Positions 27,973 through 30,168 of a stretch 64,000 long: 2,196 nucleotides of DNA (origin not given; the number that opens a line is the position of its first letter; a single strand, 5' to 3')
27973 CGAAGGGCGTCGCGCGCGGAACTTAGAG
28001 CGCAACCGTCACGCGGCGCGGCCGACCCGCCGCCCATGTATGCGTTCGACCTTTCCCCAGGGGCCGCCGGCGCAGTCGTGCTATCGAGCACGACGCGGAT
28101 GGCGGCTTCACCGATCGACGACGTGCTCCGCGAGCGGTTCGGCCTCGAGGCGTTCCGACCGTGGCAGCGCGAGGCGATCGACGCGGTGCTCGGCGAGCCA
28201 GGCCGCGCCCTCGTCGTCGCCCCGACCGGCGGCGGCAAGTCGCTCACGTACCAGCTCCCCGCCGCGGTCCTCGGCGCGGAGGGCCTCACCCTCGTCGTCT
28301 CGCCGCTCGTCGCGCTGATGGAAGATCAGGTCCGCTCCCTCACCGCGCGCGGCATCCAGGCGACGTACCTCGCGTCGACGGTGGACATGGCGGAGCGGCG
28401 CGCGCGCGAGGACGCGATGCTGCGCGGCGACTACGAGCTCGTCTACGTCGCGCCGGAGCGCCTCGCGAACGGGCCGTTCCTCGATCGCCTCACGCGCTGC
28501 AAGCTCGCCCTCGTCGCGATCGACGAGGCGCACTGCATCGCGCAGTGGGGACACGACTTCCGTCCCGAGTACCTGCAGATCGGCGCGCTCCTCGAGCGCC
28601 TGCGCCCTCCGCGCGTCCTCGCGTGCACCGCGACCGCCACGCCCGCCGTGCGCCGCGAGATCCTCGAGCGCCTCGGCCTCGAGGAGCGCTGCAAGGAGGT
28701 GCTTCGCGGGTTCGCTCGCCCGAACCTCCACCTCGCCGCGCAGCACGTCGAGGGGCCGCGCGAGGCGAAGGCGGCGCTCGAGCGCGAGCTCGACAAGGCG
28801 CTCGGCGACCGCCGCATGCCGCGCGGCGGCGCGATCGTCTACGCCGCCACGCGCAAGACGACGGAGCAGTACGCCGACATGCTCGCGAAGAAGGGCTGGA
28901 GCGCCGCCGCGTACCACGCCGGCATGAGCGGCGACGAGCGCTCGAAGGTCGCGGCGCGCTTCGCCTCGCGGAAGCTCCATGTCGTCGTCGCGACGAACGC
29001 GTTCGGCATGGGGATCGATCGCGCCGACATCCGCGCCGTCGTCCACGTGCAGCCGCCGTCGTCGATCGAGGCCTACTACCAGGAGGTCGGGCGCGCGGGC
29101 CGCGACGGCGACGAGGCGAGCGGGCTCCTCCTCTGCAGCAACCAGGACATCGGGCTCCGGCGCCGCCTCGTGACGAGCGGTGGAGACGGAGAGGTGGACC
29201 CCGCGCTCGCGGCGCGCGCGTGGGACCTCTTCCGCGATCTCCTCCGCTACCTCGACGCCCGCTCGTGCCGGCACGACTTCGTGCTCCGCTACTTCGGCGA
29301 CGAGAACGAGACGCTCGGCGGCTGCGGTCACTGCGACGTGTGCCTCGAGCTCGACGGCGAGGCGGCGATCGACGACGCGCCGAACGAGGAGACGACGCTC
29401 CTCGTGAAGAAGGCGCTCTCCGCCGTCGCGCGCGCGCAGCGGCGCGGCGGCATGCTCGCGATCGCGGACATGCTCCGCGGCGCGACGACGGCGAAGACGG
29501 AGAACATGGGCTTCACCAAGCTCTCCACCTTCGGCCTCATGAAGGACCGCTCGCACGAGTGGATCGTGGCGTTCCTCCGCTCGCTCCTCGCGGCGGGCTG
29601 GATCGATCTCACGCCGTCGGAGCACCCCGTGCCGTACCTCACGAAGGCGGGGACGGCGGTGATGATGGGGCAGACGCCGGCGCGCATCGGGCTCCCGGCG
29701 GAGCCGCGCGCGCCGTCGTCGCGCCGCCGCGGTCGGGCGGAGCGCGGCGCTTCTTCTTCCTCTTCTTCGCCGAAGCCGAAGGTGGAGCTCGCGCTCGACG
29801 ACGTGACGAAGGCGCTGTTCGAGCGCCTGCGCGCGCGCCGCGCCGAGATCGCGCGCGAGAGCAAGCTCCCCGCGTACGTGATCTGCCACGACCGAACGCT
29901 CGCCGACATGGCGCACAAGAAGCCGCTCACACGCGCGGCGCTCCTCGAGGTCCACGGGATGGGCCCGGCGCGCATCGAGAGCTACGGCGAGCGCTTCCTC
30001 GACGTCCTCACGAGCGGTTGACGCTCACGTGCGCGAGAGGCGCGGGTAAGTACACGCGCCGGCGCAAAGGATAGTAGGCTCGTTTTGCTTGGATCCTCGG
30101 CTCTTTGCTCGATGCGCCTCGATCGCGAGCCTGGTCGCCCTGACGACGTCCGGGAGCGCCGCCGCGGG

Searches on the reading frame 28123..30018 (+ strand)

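Call 32: search_protein_families(library=pfam, max_evalue=0.001, proteins=[window:28123-30018:+])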
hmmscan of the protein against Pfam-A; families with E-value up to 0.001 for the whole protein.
seq(632 aa): 6 families
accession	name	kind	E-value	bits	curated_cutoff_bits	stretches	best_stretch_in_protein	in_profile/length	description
PF00270.35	DEAD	-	2.2e-27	96.3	26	1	13-175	2-163/167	DEAD/DEAH box helicase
PF00271.37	Helicase_C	-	1.6e-22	80.3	23.5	1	223-329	6-110/110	Helicase conserved C-terminal domain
PF09382.16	RQC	-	1.3e-20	73.7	23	1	423-528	6-111/114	RQC domain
PF00570.28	HRDC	-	2.7e-20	72.5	23.8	1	563-629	2-68/68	HRDC domain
PF16124.10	RecQ_Zn_bind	-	1.8e-10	41.8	25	1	341-408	2-66/66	RecQ zinc-binding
PF04851.21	ResIII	-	1.9e-05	25.1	22.5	1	11-172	4-162/164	Type III restriction enzyme, res subunit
